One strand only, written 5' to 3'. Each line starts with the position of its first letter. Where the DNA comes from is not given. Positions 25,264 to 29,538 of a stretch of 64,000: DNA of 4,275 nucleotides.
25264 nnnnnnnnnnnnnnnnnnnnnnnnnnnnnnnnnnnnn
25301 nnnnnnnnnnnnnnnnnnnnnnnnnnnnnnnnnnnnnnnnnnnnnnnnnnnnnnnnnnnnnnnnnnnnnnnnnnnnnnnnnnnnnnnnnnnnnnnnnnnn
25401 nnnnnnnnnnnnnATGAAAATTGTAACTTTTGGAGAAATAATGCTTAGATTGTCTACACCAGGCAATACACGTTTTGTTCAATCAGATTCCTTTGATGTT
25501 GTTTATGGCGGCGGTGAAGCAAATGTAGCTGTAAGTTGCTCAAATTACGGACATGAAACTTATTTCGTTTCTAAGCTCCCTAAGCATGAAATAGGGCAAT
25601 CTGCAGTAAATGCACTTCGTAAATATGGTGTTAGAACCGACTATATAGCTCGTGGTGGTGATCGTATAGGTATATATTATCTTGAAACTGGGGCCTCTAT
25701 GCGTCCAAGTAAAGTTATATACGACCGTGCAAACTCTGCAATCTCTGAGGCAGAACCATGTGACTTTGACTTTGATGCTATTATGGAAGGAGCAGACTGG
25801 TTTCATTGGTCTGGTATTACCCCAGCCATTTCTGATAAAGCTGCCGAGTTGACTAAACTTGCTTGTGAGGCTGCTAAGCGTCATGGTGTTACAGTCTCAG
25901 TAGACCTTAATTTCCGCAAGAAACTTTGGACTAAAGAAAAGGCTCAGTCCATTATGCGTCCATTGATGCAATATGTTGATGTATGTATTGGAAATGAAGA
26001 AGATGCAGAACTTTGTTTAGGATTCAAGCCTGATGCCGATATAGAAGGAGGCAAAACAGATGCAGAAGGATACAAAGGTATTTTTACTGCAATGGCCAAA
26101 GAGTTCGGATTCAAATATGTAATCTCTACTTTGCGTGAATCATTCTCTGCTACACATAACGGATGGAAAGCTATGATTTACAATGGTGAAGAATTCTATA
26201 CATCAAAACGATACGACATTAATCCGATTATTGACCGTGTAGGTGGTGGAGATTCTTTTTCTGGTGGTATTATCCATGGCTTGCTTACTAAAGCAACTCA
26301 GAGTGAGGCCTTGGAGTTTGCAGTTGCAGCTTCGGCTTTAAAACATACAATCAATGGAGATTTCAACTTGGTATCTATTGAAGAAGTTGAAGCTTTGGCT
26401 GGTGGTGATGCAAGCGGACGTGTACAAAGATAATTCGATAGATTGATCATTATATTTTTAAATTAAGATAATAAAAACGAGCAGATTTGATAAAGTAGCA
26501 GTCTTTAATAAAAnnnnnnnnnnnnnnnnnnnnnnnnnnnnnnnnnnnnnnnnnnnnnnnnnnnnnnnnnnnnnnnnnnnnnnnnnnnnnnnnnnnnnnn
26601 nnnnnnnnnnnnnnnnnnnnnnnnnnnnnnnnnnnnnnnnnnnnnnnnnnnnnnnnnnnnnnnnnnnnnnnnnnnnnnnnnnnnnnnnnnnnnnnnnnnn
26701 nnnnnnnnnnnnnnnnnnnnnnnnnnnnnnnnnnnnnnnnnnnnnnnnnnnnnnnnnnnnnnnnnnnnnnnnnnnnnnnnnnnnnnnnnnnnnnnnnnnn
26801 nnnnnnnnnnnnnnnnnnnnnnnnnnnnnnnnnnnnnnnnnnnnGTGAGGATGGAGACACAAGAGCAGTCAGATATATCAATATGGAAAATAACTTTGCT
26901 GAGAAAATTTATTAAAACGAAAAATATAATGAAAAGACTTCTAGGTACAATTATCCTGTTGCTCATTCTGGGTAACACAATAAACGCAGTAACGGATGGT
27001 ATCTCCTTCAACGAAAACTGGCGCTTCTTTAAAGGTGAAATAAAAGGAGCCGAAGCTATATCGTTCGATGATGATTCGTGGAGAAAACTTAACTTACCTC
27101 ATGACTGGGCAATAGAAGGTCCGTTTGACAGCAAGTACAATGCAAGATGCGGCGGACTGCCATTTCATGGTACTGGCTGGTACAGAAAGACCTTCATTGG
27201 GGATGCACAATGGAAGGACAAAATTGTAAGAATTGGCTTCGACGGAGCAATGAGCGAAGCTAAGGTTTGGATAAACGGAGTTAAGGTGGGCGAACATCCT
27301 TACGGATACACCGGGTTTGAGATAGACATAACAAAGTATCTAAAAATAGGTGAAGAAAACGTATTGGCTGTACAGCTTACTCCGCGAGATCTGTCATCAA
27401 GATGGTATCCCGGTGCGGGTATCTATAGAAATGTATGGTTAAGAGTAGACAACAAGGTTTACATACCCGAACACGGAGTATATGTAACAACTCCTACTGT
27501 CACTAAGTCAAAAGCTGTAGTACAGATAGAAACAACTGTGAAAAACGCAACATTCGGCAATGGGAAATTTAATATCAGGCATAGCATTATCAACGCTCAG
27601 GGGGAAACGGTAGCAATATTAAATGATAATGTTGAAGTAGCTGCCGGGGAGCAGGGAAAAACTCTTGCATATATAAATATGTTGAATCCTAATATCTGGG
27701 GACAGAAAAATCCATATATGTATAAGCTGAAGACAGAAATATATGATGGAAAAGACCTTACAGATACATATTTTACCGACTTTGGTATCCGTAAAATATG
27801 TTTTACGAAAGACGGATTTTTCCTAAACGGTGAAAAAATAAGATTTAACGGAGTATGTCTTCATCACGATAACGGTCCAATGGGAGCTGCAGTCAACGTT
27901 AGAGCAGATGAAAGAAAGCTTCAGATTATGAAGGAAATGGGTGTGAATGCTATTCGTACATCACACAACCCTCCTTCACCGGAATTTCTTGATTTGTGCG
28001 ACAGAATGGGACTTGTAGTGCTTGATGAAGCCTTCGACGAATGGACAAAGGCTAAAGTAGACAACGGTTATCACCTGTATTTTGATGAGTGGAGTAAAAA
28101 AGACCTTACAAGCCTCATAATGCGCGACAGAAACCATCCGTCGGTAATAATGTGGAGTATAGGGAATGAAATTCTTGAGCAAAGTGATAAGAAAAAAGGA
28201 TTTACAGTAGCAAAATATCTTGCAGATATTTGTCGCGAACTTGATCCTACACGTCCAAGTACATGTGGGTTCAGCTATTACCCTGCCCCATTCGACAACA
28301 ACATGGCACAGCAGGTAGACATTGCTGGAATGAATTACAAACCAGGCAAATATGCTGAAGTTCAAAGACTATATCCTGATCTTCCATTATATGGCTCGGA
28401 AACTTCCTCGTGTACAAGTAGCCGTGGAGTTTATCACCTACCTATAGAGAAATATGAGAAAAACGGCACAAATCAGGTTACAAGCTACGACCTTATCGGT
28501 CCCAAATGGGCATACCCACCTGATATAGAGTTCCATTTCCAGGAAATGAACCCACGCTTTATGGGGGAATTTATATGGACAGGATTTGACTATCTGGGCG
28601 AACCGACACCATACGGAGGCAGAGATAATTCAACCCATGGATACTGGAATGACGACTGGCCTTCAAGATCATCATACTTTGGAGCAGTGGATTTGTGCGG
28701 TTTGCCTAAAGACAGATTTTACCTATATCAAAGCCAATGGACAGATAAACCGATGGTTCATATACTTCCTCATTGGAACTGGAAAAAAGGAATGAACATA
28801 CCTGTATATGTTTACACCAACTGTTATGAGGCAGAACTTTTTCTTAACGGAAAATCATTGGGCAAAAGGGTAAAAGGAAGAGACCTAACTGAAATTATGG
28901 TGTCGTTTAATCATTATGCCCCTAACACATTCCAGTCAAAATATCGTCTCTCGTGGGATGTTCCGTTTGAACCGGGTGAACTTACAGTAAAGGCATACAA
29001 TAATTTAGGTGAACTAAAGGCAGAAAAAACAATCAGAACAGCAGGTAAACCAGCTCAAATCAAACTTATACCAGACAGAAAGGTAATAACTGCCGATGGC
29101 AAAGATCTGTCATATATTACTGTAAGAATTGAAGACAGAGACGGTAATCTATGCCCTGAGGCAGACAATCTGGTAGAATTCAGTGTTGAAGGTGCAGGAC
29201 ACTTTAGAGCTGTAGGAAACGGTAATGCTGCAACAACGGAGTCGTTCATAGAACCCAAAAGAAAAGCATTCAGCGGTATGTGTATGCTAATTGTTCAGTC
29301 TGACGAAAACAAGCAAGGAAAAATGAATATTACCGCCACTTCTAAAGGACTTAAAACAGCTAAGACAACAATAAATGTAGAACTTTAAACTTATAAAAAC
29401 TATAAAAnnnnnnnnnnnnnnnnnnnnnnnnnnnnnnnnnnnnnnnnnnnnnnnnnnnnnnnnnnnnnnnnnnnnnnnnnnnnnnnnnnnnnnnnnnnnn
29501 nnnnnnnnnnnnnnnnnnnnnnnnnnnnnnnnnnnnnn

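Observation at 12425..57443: A 45-kb red-algal galactan (porphyran/agarose-type) PUL bracketed by conjugative-element genes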

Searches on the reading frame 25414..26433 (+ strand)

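Call 3: search_protein_families(library=pfam, proteins=[window:25414-26433:+], max_evalue=0.001)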
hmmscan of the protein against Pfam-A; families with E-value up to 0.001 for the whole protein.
window:25414-26433:+ (339 aa): 1 family
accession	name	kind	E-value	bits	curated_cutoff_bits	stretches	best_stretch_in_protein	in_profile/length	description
PF00294.29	PfkB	-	1.4e-33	117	25.8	1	2-310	3-289/302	pfkB family carbohydrate kinase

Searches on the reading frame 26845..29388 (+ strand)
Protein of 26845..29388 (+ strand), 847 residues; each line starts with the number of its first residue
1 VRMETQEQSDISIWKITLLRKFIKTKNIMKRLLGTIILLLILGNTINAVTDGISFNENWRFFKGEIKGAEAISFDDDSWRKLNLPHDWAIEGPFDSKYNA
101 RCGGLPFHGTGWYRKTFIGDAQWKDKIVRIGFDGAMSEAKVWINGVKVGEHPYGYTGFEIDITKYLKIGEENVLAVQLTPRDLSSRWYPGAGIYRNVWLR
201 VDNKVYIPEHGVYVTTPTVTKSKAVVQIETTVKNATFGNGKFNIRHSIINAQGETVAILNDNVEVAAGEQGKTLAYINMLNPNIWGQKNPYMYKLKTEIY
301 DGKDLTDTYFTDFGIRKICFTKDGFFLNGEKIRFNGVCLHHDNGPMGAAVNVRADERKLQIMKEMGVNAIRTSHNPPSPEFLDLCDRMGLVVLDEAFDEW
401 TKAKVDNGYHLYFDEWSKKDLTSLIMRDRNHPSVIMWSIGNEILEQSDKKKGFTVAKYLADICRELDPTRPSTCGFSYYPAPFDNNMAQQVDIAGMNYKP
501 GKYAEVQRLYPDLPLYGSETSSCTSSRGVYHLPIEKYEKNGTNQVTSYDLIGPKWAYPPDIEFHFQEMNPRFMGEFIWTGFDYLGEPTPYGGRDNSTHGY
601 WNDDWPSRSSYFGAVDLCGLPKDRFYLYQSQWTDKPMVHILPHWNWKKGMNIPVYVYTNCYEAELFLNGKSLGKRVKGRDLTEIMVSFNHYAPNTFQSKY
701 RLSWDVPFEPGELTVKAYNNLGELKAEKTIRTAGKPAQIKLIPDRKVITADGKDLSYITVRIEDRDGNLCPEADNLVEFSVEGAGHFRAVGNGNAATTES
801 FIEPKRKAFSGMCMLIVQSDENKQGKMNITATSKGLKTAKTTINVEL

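Call 4: search_protein_families(library=pfam, proteins=[window:26845-29388:+], max_evalue=0.001)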
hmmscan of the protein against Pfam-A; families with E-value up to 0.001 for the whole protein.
window:26845-29388:+ (847 aa): 9 families
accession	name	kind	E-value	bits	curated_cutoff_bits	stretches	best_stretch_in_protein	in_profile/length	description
PF18565.7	Glyco_hydro2_C5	-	3.8e-36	123.5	32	1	739-841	1-102/103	Glycoside hydrolase family 2 C-terminal domain 5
PF02836.23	Glyco_hydro_2_C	-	9.6e-32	110.8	21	1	321-475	4-161/302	Glycosyl hydrolases family 2, TIM barrel domain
PF02837.24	Glyco_hydro_2_N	-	3.9e-23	82.7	28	1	54-199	3-165/169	Glycosyl hydrolases family 2, sugar binding domain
PF16355.11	DUF4982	-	2.2e-20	72.8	23.9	1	649-722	1-57/61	Domain of unknown function (DUF4982)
PF00703.27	Glyco_hydro_2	-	5.6e-15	56.5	23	1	213-316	6-109/109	Glycosyl hydrolases family 2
PF22666.2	Glyco_hydro_2_N2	-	9.1e-06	26.3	27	1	112-180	51-119/167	Glycosyl hydrolase 2 galactose-binding domain-like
PF13364.12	BetaGal_ABD2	-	3.5e-05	24.9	23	0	96-177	24-105/112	Beta-galactosidase second all-beta domain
PF09134.16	Invasin_D3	-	0.00015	22.6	33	1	736-835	2-84/98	Invasin, domain 3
PF22820.2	TcaA_3rd_4th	-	0.00018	21.8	27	0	654-678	5-29/73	TcaA protein 3rd/4th domain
